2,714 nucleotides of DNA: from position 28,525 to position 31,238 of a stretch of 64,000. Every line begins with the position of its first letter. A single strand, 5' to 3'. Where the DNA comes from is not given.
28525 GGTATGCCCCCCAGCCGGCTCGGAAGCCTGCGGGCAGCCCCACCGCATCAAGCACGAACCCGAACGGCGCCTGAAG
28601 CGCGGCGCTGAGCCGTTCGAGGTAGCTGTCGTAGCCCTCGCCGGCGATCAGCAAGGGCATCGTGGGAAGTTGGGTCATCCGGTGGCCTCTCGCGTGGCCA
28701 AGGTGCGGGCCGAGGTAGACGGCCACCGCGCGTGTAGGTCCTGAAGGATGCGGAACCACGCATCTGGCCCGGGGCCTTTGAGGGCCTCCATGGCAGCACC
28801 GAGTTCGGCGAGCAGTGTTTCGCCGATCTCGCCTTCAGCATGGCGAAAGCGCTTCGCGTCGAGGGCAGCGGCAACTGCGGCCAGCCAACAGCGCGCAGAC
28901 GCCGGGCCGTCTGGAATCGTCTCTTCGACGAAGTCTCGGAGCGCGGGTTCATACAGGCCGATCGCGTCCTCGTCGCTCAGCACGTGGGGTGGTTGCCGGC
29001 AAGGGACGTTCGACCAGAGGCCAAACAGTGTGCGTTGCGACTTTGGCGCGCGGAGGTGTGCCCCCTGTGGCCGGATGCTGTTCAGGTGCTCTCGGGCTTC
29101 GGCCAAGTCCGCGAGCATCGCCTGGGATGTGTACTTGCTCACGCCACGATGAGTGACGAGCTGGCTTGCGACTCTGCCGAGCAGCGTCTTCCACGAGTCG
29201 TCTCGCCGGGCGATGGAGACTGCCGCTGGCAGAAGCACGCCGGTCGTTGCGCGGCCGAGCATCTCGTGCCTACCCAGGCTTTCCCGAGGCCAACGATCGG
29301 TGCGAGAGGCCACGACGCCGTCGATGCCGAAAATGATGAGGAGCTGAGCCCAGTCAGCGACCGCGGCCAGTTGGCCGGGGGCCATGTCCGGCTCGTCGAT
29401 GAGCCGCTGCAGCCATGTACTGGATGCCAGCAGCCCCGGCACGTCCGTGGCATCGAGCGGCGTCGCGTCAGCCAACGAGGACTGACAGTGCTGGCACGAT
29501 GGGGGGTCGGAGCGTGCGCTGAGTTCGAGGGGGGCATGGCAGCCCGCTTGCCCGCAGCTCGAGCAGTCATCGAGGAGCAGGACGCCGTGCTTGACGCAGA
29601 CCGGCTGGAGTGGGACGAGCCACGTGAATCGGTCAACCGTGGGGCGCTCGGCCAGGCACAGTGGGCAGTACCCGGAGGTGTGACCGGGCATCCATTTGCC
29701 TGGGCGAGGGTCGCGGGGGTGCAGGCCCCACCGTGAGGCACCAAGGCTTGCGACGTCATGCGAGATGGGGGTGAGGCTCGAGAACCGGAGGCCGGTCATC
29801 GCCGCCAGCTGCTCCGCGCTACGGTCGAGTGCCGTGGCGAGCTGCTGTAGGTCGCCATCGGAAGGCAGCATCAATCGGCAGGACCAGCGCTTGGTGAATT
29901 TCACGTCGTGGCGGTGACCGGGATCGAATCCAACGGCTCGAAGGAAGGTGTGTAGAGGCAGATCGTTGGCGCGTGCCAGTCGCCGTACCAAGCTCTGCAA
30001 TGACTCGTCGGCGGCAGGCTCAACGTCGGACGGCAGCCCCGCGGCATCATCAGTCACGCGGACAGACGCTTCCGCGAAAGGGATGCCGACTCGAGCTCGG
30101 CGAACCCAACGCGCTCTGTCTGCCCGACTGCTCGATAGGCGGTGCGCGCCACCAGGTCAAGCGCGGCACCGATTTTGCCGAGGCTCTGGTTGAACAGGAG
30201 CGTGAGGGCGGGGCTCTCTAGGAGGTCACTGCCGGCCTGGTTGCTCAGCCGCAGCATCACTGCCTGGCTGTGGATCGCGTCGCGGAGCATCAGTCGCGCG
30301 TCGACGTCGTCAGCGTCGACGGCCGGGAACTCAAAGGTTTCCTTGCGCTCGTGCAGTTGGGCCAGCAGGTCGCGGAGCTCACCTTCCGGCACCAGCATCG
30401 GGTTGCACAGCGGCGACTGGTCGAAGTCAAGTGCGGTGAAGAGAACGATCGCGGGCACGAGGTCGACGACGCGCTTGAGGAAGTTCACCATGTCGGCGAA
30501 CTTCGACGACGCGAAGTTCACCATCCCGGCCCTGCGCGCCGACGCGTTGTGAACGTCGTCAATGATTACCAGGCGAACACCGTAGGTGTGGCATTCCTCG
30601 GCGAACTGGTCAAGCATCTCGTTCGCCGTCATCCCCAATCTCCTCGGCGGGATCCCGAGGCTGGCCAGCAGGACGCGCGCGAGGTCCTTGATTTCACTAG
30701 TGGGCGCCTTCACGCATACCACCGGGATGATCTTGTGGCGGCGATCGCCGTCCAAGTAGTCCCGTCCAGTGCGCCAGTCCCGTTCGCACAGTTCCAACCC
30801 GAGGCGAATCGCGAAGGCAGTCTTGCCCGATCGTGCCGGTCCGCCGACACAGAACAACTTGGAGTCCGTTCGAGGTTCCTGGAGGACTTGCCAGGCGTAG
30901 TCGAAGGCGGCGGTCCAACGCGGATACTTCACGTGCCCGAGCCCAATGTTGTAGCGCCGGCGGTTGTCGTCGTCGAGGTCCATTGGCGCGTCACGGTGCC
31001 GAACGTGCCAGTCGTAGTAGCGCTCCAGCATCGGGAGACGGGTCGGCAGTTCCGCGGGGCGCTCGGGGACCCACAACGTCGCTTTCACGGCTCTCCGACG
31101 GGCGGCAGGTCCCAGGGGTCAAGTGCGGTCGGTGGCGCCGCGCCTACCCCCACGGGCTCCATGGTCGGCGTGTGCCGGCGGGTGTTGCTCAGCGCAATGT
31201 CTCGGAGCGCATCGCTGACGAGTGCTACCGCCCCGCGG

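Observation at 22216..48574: ~26-kb composite accessory island inserted directly downstream of the dnaB stop codon within the conserved rpsF-ssb-rpsR-rplI-dnaB neighbourhood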

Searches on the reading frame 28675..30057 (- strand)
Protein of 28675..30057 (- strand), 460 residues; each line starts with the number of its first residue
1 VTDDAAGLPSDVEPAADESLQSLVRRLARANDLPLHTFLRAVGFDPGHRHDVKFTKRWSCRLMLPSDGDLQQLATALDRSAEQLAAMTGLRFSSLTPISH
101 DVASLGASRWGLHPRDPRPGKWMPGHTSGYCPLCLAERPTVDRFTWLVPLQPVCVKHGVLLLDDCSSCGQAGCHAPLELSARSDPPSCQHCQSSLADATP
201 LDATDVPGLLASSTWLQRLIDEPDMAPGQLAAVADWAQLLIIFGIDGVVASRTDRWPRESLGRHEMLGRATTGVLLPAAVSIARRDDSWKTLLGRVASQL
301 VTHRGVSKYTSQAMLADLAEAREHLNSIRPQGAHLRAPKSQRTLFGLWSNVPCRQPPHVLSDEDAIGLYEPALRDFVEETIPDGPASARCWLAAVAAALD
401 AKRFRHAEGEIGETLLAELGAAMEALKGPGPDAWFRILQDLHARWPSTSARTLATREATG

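Call 5: search_protein_families(library=pfam, proteins=[window:28675-30057:-])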
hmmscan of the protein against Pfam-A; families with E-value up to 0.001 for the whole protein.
window:28675-30057:- (460 aa): 1 family
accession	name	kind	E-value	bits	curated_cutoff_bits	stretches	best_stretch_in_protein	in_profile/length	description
PF06527.16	TniQ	-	3.7e-19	70.2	27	1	12-161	4-142/142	TniQ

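Call 56: search_protein_families(library=padloc, proteins=[window:28675-30057:-], max_evalue=0.01)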
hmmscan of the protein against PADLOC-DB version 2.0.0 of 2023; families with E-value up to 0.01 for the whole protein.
window:28675-30057:- (460 aa): 3 families
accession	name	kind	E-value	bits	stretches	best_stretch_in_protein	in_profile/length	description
PDLC01616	TniQ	-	3.5e-21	74.3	1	12-161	4-126/126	CAS-I-F; associated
PDLC01736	TniQ_IF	-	3.4e-07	27.8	1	129-204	126-194/400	TniQ_1_I-F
PDLC01735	TniQ_V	-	0.00072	17.4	0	127-198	112-177/184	TniQ_0_V-K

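Call 59: find_homologous_proteins(query=window:28675-30057:-)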
Query window:28675-30057:-: 8000 candidates shared short words with the query, none scored E <= 0.001.

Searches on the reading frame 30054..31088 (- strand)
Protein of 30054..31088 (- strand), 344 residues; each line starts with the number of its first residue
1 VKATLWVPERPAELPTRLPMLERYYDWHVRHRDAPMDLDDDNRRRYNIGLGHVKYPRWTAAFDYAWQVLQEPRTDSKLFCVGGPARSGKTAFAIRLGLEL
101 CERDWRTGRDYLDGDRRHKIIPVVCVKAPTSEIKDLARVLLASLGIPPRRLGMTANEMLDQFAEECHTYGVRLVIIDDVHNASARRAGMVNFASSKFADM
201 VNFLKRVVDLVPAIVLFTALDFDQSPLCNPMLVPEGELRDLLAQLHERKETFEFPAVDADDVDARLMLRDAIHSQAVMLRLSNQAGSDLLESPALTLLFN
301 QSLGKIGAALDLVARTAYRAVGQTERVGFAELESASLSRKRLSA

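Call 5: search_protein_families(library=pfam, proteins=[window:30054-31088:-])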
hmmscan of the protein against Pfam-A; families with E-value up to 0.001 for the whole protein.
window:30054-31088:- (344 aa): 2 families
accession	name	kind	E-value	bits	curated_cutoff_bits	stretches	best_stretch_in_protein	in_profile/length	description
PF13401.12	AAA_22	-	1.5e-10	41.9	27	1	77-209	6-109/130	AAA domain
PF05621.17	TniB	-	4.8e-08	33.1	22.4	1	53-184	11-133/189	Bacterial TniB protein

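Call 67: find_homologous_proteins(query=window:30054-31088:-)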
Query window:30054-31088:- (344 aa): 1 proteins with E <= 0.001 among 8000 candidates.
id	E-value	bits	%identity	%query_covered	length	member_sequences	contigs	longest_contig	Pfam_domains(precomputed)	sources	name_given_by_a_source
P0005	2.9e-229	778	100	100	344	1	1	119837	PF13401.13,PF05621.18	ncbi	-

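Call 68: find_encoding_contigs(protein=P0005, flank=10000, max_places=5)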
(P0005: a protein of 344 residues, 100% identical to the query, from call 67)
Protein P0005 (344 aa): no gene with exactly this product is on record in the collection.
